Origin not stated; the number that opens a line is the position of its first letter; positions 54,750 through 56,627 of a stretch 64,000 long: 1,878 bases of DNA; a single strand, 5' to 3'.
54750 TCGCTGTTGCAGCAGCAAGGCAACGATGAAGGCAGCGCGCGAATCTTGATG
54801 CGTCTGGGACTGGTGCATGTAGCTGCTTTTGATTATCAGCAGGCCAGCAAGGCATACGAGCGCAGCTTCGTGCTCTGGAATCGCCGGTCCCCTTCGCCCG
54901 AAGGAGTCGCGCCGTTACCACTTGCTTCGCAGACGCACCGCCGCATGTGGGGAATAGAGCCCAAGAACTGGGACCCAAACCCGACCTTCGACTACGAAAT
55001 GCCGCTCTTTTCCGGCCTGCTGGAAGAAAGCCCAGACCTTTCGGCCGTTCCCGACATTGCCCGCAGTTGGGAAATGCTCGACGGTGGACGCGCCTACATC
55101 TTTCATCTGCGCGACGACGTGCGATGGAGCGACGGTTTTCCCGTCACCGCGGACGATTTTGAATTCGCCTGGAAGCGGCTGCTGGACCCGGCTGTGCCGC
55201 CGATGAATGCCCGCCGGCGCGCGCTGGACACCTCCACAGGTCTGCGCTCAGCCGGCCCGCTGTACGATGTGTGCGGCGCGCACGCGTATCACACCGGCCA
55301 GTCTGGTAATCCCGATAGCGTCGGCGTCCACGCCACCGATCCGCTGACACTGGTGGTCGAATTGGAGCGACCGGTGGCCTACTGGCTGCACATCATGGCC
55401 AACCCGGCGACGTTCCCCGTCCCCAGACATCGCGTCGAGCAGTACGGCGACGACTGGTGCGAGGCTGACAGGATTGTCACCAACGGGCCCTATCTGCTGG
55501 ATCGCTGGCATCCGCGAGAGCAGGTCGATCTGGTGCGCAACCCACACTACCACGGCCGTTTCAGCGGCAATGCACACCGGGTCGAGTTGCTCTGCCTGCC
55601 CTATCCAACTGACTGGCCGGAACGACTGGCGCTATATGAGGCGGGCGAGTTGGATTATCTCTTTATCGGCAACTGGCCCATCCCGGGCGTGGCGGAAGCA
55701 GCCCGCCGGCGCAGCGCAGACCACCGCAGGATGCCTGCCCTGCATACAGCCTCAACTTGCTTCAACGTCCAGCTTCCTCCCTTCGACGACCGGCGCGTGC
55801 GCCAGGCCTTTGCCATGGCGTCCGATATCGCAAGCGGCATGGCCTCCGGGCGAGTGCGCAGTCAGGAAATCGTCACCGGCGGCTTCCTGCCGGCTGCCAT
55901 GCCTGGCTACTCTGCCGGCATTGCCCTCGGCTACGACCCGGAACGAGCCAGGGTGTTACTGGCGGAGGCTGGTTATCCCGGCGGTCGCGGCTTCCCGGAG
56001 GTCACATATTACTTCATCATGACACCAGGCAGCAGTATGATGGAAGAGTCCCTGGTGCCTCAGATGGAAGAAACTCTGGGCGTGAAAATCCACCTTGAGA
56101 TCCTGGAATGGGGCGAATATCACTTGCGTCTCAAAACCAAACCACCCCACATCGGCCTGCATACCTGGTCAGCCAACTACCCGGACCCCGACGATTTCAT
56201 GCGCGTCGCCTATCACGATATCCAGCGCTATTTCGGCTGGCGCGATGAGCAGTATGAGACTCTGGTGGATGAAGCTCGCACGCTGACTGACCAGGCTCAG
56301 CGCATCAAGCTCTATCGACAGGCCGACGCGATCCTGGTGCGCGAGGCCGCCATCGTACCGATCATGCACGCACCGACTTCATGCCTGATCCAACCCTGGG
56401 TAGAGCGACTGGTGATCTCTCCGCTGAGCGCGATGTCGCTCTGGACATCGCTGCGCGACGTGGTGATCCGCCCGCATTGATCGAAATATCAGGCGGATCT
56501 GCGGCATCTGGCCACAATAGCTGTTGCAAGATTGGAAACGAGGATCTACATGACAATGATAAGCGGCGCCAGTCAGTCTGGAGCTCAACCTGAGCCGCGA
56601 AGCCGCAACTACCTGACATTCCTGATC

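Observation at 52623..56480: Cytoplasmic adenylate cyclase-STAND-TPR protein fused to a periplasmic-type solute-binding (SBP_bac_5) domain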

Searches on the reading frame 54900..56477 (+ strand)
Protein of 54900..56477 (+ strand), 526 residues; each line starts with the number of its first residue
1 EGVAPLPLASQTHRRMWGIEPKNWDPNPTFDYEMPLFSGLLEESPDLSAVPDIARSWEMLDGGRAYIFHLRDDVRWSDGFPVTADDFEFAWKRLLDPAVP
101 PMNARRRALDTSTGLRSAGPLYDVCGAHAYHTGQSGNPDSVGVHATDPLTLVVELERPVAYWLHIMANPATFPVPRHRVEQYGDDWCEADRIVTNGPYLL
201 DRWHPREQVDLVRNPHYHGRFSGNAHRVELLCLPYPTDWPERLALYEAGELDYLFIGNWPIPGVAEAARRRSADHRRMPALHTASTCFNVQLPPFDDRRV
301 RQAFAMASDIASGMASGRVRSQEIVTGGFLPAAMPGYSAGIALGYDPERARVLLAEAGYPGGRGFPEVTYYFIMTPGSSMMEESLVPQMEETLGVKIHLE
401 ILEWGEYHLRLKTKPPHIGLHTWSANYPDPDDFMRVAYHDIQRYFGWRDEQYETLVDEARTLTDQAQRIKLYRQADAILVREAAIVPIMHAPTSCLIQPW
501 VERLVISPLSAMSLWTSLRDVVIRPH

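Call 9: search_solved_structures(query=window:54930-56477:+, max_evalue=0.00001, show_alignments=2)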
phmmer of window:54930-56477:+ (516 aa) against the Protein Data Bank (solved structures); distinct sequences matched with E-value up to 0.00001: 65 (the best 60 are shown).
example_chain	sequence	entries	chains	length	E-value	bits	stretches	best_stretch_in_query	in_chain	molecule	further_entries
3tcf_A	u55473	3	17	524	2.7e-50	174.5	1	8-492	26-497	Periplasmic oligopeptide-binding protein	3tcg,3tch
9rd1_A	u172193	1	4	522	2.8e-50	174.5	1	8-492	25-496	Periplasmic oligopeptide-binding protein OppA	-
1b05_A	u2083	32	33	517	1.7e-49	171.9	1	8-492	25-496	PERIPLASMIC OLIGOPEPTIDE-BINDING PROTEIN | PROTEIN (OLIGO-PEPTIDE BINDING PROTEIN) | PERIPLASMIC OLIGO-PEPTIDE BINDING PROTEIN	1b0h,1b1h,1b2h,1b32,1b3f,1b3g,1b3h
8ay0_A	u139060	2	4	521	2.8e-46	161.3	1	25-499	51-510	Dipeptide-binding protein DppE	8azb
2z23_A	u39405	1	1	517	4.7e-45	157.2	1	10-492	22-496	Periplasmic oligopeptide-binding protein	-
4gl8_A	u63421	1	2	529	6.7e-43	150.1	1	25-472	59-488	Oligopeptide ABC transporter OppAIV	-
3o9p_A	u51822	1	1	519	1.9e-40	142.1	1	18-495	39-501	Periplasmic murein peptide-binding protein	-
4toz_A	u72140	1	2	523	1.9e-40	142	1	18-495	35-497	Periplasmic murein peptide-binding protein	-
9pv8_A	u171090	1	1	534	1.3e-39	139.2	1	25-472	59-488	Oligopeptide-binding protein OppA3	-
8are_A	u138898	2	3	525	2.4e-39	138.4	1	27-480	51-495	Oligopeptide-binding protein OppA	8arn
3zs6_A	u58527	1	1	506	1.4e-38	135.9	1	23-492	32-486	PERIPLASMIC OLIGOPEPTIDE-BINDING PROTEIN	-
6dqq_A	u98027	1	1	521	1.4e-37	132.5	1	8-492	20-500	Periplasmic oligopeptide-binding protein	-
6dqr_A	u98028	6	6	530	1.5e-37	132.5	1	8-492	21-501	Periplasmic oligopeptide-binding protein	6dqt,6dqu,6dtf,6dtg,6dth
6npo_A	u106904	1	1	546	7e-32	113.8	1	32-497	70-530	Oligopeptide ABC transporter, oligopeptide-binding protein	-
1dpp_A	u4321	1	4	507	1.2e-31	113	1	8-500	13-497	DIPEPTIDE BINDING PROTEIN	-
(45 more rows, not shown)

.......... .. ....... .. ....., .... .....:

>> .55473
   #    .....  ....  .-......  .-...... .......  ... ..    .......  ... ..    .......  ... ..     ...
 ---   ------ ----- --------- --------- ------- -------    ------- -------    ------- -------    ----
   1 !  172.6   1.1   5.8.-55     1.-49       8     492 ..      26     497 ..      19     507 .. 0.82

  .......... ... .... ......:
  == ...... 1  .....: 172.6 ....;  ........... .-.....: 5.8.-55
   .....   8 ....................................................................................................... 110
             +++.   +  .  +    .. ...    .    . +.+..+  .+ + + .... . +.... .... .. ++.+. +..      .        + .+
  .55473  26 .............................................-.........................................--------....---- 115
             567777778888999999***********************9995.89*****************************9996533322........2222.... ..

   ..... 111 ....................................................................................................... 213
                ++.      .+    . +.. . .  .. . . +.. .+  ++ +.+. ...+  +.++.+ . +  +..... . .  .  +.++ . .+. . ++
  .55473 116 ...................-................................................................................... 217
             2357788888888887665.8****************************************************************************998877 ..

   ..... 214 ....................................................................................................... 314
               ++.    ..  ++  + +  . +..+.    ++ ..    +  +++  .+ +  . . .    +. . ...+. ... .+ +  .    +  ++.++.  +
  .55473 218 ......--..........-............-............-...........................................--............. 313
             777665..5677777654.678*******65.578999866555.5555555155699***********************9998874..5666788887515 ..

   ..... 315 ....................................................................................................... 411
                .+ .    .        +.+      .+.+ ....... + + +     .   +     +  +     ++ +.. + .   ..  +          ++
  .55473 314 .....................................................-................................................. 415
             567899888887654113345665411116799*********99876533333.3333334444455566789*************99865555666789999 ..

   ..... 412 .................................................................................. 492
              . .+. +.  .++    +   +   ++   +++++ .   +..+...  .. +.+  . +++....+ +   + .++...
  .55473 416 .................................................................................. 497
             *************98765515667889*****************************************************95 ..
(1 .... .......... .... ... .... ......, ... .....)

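Call 24: find_homologous_proteins(query=window:54900-56477:+, max_evalue=1e-20)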
Query window:54900-56477:+ (526 aa): 1114 proteins with E <= 1e-20 among 8000 candidates; the best 120 are listed.
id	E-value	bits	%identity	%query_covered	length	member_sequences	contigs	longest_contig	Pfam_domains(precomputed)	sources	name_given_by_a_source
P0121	3.6e-223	760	63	99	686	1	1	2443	PF00496.28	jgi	jgi:ABC-type oligopeptide transport system substrate-binding subunit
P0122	1.1e-219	749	62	100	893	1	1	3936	PF13424.13,PF00496.28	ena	-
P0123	6.3e-202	690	58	99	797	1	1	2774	PF13424.13,PF00496.28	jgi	jgi:ABC-type oligopeptide transport system substrate-binding subunit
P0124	6.6e-177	607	46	93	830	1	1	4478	PF00496.28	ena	-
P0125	5.9e-166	571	77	59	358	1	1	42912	PF00496.28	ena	-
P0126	8.3e-150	518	42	89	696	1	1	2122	PF00496.28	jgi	jgi:oligopeptide transport system substrate-binding protein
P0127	7.8e-135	469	57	68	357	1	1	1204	PF00496.28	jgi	jgi:oligopeptide transport system substrate-binding protein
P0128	4.0e-134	466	47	96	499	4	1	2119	PF00496.28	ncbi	-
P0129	2.6e-133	464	49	93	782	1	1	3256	PF13424.13,PF00496.28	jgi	jgi:oligopeptide transport system substrate-binding protein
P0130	4.0e-132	460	47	99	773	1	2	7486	PF13424.13,PF00496.28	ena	-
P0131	7.2e-132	459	48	97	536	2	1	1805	PF00496.28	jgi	-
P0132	1.5e-131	458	49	93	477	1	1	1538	PF00496.28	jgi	jgi:oligopeptide transport system substrate-binding protein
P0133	3.0e-131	457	49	93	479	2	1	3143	PF00496.28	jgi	jgi:oligopeptide transport system substrate-binding protein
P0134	5.5e-131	456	48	93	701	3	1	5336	PF13424.13,PF00496.28,PF14938.13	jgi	jgi:oligopeptide transport system substrate-binding protein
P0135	9.9e-131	455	48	96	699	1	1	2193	PF13424.13,PF00496.28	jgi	jgi:ABC-type oligopeptide transport system substrate-binding subunit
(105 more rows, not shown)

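Call 37: predict_structure(alignment_id=A1)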
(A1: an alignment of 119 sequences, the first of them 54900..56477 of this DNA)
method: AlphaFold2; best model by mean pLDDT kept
length: 526 residues; sequences in the alignment: 119
mean_pLDDT: 89.6   pTM: 0.89
mean pLDDT of the five models: 89.6, 88.6, 88.2, 88.2, 87.9
residues with pLDDT >= 90: 390; 70-90: 86; 50-70: 26; < 50: 24
segments of 3 or more residues with pLDDT < 50: 20-30, 104-115
pLDDT, mean of each block of 10 residues (from residue 1): 81 81 44 79 92 97 97 97 98 91 48 61 97 96 98 96 92 95 89 94 89 90 93 80 95 91 92 94 95 98 96 74 85 94 97 99 98 83 91 98 90 96 92 94 96 97 95 98 94 93 89 70 94
secondary structure, 60 per line:
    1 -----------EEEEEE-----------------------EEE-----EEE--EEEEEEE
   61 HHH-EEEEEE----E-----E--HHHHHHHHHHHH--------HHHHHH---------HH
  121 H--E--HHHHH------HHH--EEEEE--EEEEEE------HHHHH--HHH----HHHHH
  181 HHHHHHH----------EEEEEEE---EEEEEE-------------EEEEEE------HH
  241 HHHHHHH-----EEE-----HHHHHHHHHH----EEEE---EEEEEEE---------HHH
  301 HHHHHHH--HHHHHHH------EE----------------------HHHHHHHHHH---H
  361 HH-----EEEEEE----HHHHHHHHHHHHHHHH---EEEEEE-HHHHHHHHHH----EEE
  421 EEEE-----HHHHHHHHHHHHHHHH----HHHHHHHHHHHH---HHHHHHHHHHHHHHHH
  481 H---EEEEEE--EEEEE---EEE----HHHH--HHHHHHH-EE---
elements in order: E12-17 E41-43 E49-51 E54-60 E65-70 H84-95 H104-109 H127-131 E143-147 E150-155 H162-166 H176-187 E198-204 E208-213 E227-232 H239-247 E253-255 H261-270 E275-278 E282-288 H298-307 H310-316 H347-356 E368-373 H378-393 E397-402 H404-413 E418-424 H430-445 H450-461 H465-481 E485-490 E493-497 E501-503 H508-511 H514-520

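Call 42: fold_search(model_id=the predicted structure, library=pdb)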
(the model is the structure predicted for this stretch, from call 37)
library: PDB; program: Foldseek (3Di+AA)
matches with E <= 10: 472; with E <= 0.001: 172
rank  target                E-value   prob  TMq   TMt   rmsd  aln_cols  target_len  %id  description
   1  1ola_A                3.0e-40  1.00  0.79  0.80   4.3       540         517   25  THE STRUCTURAL BASIS OF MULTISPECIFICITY IN THE OLIGOPEPTIDE-BINDING PROTEIN OPPA (released 1994-07-31)
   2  2z23_A                7.6e-40  1.00  0.79  0.81   4.4       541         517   25  Crystal structure of Y.pestis oligo peptide binding protein OppA with tri-lysine ligand (released 2007-10-30)
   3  4toz_A                1.1e-39  1.00  0.77  0.78   4.9       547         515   26  MppA Periplasmic Murein Tripeptide Binding Protein, Unliganded Open Form (released 2015-06-10)
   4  1b52_A                1.9e-39  1.00  0.79  0.81   4.3       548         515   26  OLIGO-PEPTIDE BINDING PROTEIN (OPPA) COMPLEXED WITH KTK (released 1999-01-20)
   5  3tcf_A                4.5e-39  1.00  0.80  0.81   4.3       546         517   26  Crystal structure of E. coli OppA complexed with endogenous ligands (released 2011-10-12)
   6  4toz_B                1.9e-38  1.00  0.75  0.76   5.2       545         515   25  MppA Periplasmic Murein Tripeptide Binding Protein, Unliganded Open Form (released 2015-06-10)
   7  6dqr_A                4.4e-38  1.00  0.77  0.79   4.5       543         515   24  Crystal structure of Haemophilus influenzae OppA complex with MGG (released 2018-11-28)
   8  9a37_MODEL_1_A        6.8e-38  1.00  0.78  0.76   4.8       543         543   26  Model of E. coli OppA by in-cell photo-crosslinking MS and deep learning (released 2023-02-24)
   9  6dtg_A                1.2e-37  1.00  0.77  0.78   4.6       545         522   24  Crystal structure of Haemophilus influenzae OppA complex with YLGANGRGGGS (released 2018-11-28)
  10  6dqq_A                1.7e-37  1.00  0.77  0.78   4.7       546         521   24  Crystal structure of Haemophilus influenzae OppA complex with endogenous peptide (released 2018-11-28)
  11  3o9p                  2.0e-37  1.00  0.77  0.79   4.7       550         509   26  The structure of the Escherichia coli murein tripeptide binding protein MppA (released 2011-07-06)
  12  8azb                  2.6e-37  1.00  0.82  0.86   3.4       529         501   23  Crystal Structure of the peptide binding protein DppE from Bacillus subtilis in the unliganded state (released 2023-02-22)
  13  8ay0_A                2.6e-37  1.00  0.74  0.78   4.3       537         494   23  Crystal Structure of the peptide binding protein DppE from Bacillus subtilis in complex with murein tripeptide (released 2023-02-22)
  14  6dtf_A                2.9e-37  1.00  0.77  0.78   4.5       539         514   24  Crystal structure of Haemophilus influenzae OppA complex with KKK (released 2018-11-28)
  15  6dth_A                3.1e-37  1.00  0.76  0.78   4.7       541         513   24  Crystal structure of Haemophilus influenzae OppA complex with RPPGFSPFR (released 2018-11-28)
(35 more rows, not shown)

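Call 56: search_protein_representatives(protein=window:54900-56477:+)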
Query: 526 residues. Proteins with E-value up to 0.001 (for the whole library): 42921; up to 1e-10: 16747; up to 1e-30: 2798. The best 150 are listed.
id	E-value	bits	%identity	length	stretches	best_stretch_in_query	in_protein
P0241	0.0e+00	1244.5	40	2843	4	36-503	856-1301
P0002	1.6e-288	974.2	79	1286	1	6-526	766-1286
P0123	2.0e-202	690.0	57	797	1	5-526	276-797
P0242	1.3e-187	641.1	41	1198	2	27-509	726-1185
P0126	2.7e-150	517.9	46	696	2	59-526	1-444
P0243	1.5e-131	456.0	43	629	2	35-526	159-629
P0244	8.6e-124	430.4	48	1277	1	7-526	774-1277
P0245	2.4e-123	428.9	49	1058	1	34-526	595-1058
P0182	6.6e-123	427.5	43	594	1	9-521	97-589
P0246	3.8e-121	421.7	49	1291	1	11-526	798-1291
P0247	3.2e-120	418.6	32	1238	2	33-504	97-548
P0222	1.0e-118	413.7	47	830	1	35-526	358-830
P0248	3.9e-118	411.8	48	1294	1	5-516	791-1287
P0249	4.8e-116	404.8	45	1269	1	19-526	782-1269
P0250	5.5e-116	404.6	47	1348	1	4-526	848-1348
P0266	8.8e-109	380.9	45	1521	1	9-526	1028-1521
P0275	2.0e-105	369.8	43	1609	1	15-515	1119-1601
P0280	1.9e-104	366.5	44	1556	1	4-526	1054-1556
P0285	5.8e-103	361.6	41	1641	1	31-510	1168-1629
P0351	1.4e-90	320.8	40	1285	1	35-515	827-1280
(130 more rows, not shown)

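Call 57: search_protein_families(library=pfam, proteins=[P0241, P0275, P0285, P0266, P0280], max_evalue=0.00001)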
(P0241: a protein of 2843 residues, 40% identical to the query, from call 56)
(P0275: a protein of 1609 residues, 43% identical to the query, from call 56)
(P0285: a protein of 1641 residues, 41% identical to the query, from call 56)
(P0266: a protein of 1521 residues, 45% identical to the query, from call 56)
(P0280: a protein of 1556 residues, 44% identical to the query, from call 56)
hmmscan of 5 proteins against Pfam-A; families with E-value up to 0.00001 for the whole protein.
P0241 (2843 aa): 3 families
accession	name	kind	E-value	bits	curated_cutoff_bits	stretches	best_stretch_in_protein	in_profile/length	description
PF00496.27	SBP_bac_5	-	3.4e-267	885.7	32.4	4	869-1237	2-359/368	Bacterial extracellular solute-binding proteins, family 5 Middle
PF13191.12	AAA_16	-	1e-20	75.3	32.6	1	286-485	2-155/167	AAA ATPase domain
PF03704.23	BTAD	-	1.2e-19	71.6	22.1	1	131-254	28-145/146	Bacterial transcriptional activator domain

P0275 (1609 aa): 6 families
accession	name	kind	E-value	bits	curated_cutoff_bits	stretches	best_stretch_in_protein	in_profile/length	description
PF00496.27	SBP_bac_5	-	5.6e-76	256.5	32.4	1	1158-1526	2-359/368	Bacterial extracellular solute-binding proteins, family 5 Middle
PF00069.31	Pkinase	-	3.8e-54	184.3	31.7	1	262-507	1-251/263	Protein kinase domain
PF07714.23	PK_Tyr_Ser-Thr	-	1.3e-34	120.1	23.1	1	263-466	2-210/258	Protein tyrosine and serine/threonine kinase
PF13191.12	AAA_16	-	1.4e-19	71.7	32.6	1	565-781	2-167/167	AAA ATPase domain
PF03704.23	BTAD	-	1.5e-16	61.5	22.1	1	120-245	27-146/146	Bacterial transcriptional activator domain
PF03109.22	ABC1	-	5.8e-07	29.3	22.9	0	333-412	141-220/244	ABC1 atypical kinase-like domain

P0285 (1641 aa): 6 families
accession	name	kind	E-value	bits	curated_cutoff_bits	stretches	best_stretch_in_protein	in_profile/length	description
PF00496.27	SBP_bac_5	-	1.6e-74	251.7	32.4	1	1187-1556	3-358/368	Bacterial extracellular solute-binding proteins, family 5 Middle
PF00069.31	Pkinase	-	9.2e-54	183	31.7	1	277-528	3-256/263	Protein kinase domain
PF07714.23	PK_Tyr_Ser-Thr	-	1.8e-41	142.6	23.1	1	286-532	12-257/258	Protein tyrosine and serine/threonine kinase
PF13191.12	AAA_16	-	2.4e-22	80.7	32.6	1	581-792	1-159/167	AAA ATPase domain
PF03704.23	BTAD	-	3e-13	50.8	22.1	1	125-242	27-145/146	Bacterial transcriptional activator domain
PF13401.12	AAA_22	-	2.3e-06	28.4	27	0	604-789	5-108/130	AAA domain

P0266 (1521 aa): 6 families
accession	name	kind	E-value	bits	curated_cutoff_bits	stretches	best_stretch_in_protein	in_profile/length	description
PF00496.27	SBP_bac_5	-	6.3e-76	256.3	32.4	1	1071-1436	1-358/368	Bacterial extracellular solute-binding proteins, family 5 Middle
PF00069.31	Pkinase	-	4.7e-59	200.4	31.7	1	254-501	6-257/263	Protein kinase domain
PF07714.23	PK_Tyr_Ser-Thr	-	1.5e-44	152.7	23.1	1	254-500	6-253/258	Protein tyrosine and serine/threonine kinase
PF13191.12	AAA_16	-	2.2e-26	93.8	32.6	1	538-710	2-167/167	AAA ATPase domain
PF03704.23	BTAD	-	1.4e-17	64.9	22.1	1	104-223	33-146/146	Bacterial transcriptional activator domain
PF13401.12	AAA_22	-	4.6e-07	30.6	27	1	561-711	6-122/130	AAA domain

P0280 (1556 aa): 6 families
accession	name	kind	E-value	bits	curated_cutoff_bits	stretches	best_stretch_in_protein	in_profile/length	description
PF00496.27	SBP_bac_5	-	2.2e-80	271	32.4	1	1104-1471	2-358/368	Bacterial extracellular solute-binding proteins, family 5 Middle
PF12770.12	CHAT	-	8.4e-38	130.9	24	1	78-353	2-289/289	CHAT domain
PF13191.12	AAA_16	-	2.6e-20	74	32.6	1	560-747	2-166/167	AAA ATPase domain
PF13424.12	TPR_12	-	5.1e-08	33.4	30.1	1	992-1046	19-75/77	Tetratricopeptide repeat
PF00211.25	Guanylate_cyc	-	5.9e-08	33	21.9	1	369-517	9-153/183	Adenylate and Guanylate cyclase catalytic domain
PF01364.23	Peptidase_C25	-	1.5e-06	28.1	23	1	198-354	221-370/374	Peptidase family C25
